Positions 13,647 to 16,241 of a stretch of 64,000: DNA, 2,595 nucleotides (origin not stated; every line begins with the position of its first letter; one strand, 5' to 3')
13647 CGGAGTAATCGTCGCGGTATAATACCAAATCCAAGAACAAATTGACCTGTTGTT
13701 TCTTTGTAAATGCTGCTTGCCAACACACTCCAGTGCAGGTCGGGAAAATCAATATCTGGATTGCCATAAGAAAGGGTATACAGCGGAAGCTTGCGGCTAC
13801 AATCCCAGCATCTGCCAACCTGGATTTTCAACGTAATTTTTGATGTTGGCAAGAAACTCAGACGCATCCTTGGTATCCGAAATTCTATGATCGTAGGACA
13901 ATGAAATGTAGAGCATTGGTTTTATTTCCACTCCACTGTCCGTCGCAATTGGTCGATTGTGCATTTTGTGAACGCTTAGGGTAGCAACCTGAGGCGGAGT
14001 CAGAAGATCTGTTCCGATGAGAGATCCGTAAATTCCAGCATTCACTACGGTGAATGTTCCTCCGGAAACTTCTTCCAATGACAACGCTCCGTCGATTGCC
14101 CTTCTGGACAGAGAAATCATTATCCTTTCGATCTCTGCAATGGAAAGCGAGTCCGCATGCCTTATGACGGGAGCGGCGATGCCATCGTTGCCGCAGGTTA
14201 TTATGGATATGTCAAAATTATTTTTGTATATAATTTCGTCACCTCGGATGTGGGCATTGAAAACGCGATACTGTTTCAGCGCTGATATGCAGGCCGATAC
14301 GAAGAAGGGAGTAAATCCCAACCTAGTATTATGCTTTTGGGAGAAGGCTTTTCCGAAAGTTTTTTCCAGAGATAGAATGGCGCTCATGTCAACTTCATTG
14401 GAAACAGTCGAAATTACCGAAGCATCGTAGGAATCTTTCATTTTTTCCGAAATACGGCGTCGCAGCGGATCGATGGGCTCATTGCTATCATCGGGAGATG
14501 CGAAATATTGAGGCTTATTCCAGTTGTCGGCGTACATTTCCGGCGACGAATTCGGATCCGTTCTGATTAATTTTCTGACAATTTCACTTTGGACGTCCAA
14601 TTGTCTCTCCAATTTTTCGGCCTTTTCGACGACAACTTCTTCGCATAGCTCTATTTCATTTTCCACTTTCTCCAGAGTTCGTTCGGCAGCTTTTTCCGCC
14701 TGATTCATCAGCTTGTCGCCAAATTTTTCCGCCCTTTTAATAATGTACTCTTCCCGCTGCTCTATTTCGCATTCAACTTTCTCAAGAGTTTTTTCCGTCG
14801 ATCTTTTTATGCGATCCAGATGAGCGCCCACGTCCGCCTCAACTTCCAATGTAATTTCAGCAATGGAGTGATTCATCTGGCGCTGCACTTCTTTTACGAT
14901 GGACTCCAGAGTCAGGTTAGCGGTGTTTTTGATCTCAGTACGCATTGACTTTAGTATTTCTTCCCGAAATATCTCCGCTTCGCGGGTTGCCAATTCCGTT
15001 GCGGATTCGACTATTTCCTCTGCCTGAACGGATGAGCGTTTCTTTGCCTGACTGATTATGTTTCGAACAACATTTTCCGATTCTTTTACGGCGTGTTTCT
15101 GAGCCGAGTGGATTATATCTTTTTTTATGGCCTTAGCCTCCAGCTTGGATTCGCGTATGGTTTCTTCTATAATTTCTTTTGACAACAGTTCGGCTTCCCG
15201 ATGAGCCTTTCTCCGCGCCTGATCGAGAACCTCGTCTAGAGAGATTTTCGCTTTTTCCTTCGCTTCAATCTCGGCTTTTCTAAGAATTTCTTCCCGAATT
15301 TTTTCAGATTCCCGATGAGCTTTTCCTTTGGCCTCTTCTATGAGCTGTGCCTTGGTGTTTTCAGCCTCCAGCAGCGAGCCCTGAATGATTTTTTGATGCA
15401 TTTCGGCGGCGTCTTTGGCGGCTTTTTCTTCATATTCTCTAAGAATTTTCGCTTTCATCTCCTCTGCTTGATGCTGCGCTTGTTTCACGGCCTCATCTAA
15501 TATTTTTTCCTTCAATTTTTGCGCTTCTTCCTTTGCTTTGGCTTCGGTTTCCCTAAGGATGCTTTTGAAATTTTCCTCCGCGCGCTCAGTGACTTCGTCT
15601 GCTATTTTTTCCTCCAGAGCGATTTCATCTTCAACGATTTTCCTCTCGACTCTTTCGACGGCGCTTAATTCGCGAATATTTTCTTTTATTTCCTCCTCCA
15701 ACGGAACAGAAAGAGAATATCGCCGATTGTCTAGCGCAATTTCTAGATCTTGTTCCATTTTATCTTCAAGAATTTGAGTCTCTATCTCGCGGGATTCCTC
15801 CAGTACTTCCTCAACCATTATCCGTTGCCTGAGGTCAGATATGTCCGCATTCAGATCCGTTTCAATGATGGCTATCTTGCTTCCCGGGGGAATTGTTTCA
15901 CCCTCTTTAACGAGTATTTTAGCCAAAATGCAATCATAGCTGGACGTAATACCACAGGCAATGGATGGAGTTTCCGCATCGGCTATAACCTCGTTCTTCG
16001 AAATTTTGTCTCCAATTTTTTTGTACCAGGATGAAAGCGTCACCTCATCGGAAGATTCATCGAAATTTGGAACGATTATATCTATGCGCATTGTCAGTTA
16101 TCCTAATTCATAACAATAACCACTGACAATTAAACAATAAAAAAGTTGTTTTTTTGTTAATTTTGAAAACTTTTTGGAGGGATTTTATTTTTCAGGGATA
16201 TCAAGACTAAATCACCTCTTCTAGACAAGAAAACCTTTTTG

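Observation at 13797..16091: Orphan E2 acyltransferase homologue: lipoyl-lysine lost and a ~425-aa charged coiled coil in place of the linker/E3-binding region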

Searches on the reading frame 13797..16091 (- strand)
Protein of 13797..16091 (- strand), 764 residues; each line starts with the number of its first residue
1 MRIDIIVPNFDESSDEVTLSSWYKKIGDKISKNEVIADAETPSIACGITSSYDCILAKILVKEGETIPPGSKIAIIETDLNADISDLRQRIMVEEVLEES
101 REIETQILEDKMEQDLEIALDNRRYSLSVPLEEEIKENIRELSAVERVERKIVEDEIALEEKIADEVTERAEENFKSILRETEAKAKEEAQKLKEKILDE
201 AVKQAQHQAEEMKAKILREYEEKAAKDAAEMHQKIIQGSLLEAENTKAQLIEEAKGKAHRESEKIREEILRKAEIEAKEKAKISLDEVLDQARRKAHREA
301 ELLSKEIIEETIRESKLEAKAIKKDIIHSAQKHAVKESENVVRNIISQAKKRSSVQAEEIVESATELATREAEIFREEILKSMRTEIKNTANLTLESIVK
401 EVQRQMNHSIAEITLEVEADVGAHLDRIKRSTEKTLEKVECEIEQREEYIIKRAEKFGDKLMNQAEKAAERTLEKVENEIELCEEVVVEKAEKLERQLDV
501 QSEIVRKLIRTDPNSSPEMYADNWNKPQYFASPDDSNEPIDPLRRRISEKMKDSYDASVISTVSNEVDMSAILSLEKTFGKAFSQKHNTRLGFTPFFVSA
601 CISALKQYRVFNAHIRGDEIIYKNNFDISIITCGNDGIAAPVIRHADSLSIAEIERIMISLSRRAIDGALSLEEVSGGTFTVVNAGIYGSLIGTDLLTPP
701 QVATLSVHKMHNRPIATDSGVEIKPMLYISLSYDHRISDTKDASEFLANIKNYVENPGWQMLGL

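Call 4: search_protein_families(library=pfam, proteins=[window:13797-16091:-], max_evalue=1)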
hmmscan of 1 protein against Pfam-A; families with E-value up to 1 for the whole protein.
window:13797-16091:- (764 aa): 2 families
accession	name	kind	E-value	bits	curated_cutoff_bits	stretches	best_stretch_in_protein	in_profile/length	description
PF00198.28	2-oxoacid_dh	-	9.6e-56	189.3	23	1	534-758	3-228/232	2-oxoacid dehydrogenases acyltransferase (catalytic domain)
PF00364.28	Biotin_lipoyl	-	6.3e-07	29.6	22.1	1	5-76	3-73/73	Biotin-requiring enzyme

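Call 5: search_protein_families(library=ncbifam, proteins=[window:13797-16091:-], max_evalue=0.01)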
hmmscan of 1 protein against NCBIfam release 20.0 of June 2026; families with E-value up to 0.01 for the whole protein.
window:13797-16091:- (764 aa): 10 families
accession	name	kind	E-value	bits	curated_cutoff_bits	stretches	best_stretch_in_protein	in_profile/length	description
NF004309.0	PRK05704.1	equivalog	5e-91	306.1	449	2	397-760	43-404/408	2-oxoglutarate dehydrogenase complex dihydrolipoyllysine-residue succinyltransferase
TIGR01347.1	sucB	equivalog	1.3e-89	301.3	378.65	2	397-759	41-399/404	dihydrolipoyllysine-residue succinyltransferase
TIGR02927.1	SucB_Actino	equivalog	9.1e-49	166.7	423.45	2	540-756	347-570/579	2-oxoglutarate dehydrogenase, E2 component, dihydrolipoamide succinyltransferase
NF008814.0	PRK11854.1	equivalog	1.7e-47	162.2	722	2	548-756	420-631/637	pyruvate dehydrogenase complex dihydrolipoyllysine-residue acetyltransferase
TIGR01349.1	PDHac_trf_mito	equivalog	6.5e-45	154.1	445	2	530-758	204-433/437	pyruvate dehydrogenase complex dihydrolipoamide acetyltransferase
TIGR01348.1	PDHac_trf_long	equivalog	9.6e-34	116.9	552.1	2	565-756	387-581/587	dihydrolipoyllysine-residue acetyltransferase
NF008815.0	PRK11857.1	equivalog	7.9e-32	110.9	378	1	532-758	75-303/308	dihydrolipoamide acetyltransferase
NF011416.0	PRK14843.1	equivalog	1.5e-27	96.4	429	1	539-757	122-342/347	dihydrolipoamide acetyltransferase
NF008854.0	PRK11892.1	equivalog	1.3e-08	34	454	1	1-160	1-155/464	pyruvate dehydrogenase complex E1 component subunit beta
NF011457.0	PRK14875.1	equivalog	1.9e-07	30.4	307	1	4-158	5-82/372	acetoin dehydrogenase dihydrolipoyllysine-residue acetyltransferase subunit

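Call 6: search_solved_structures(query=window:13797-16091:-, max_evalue=0.001, show_alignments=2)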
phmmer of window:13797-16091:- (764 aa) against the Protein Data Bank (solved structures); distinct sequences matched with E-value up to 0.001: 52.
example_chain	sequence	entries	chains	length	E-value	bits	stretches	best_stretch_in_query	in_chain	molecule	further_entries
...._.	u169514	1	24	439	5e-60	206.7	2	532-760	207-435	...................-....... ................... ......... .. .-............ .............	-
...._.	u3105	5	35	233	1.5e-58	201.9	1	536-760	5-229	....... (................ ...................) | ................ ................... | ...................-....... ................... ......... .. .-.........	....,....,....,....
7q5q_B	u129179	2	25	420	9.6e-57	195.8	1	538-759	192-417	Dihydrolipoyllysine-residue succinyltransferase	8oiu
6h05_A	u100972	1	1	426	2e-55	191.5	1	536-762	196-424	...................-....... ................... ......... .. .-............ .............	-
8x02_A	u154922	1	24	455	3.9e-55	190.6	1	537-762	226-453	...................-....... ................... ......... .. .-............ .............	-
7uol_D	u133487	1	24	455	4.6e-54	187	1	536-762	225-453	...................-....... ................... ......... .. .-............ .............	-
9mu6_A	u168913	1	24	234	1.5e-49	172.1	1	540-763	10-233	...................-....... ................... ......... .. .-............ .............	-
8xll_A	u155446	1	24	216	1.6e-47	165.4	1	552-762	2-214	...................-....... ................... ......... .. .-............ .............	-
9y7v_D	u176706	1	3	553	3.8e-45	157.5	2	542-759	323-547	Dihydrolipoyllysine-residue acetyltransferase component of pyruvate dehydrogenase complex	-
9j1w_A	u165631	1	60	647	1.1e-38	136.2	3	538-759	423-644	Acetyltransferase component of pyruvate dehydrogenase complex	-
8x03_A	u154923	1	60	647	1.1e-38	136.2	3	538-759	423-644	Acetyltransferase component of pyruvate dehydrogenase complex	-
8piu_B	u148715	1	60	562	1.9e-38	135.4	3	538-759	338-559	Dihydrolipoyllysine-residue acetyltransferase component of pyruvate dehydrogenase complex,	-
7uom_01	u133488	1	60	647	2.7e-38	134.9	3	538-759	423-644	Acetyltransferase component of pyruvate dehydrogenase complex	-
6ct0_0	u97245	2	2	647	3.9e-38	134.4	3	538-759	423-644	Dihydrolipoyllysine-residue acetyltransferase component of pyruvate dehydrogenase complex,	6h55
3duf_I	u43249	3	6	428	3.8e-34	121.2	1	535-758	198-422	Dihydrolipoyllysine-residue acetyltransferase component of pyruvate dehydrogenase complex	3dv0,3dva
8eqn_A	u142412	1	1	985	6.7e-30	107.1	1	535-763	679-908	BG505 UFO-E2p-L4P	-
1ghj_A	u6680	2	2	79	3.5e-09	38.7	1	3-73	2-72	E2, THE DIHYDROLIPOAMIDE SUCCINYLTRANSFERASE COMPONENT OF 2-OXOGLUTARATE DEHYDROGENASE COM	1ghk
1pmr_A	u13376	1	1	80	4.6e-09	38.3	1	3-68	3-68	DIHYDROLIPOYL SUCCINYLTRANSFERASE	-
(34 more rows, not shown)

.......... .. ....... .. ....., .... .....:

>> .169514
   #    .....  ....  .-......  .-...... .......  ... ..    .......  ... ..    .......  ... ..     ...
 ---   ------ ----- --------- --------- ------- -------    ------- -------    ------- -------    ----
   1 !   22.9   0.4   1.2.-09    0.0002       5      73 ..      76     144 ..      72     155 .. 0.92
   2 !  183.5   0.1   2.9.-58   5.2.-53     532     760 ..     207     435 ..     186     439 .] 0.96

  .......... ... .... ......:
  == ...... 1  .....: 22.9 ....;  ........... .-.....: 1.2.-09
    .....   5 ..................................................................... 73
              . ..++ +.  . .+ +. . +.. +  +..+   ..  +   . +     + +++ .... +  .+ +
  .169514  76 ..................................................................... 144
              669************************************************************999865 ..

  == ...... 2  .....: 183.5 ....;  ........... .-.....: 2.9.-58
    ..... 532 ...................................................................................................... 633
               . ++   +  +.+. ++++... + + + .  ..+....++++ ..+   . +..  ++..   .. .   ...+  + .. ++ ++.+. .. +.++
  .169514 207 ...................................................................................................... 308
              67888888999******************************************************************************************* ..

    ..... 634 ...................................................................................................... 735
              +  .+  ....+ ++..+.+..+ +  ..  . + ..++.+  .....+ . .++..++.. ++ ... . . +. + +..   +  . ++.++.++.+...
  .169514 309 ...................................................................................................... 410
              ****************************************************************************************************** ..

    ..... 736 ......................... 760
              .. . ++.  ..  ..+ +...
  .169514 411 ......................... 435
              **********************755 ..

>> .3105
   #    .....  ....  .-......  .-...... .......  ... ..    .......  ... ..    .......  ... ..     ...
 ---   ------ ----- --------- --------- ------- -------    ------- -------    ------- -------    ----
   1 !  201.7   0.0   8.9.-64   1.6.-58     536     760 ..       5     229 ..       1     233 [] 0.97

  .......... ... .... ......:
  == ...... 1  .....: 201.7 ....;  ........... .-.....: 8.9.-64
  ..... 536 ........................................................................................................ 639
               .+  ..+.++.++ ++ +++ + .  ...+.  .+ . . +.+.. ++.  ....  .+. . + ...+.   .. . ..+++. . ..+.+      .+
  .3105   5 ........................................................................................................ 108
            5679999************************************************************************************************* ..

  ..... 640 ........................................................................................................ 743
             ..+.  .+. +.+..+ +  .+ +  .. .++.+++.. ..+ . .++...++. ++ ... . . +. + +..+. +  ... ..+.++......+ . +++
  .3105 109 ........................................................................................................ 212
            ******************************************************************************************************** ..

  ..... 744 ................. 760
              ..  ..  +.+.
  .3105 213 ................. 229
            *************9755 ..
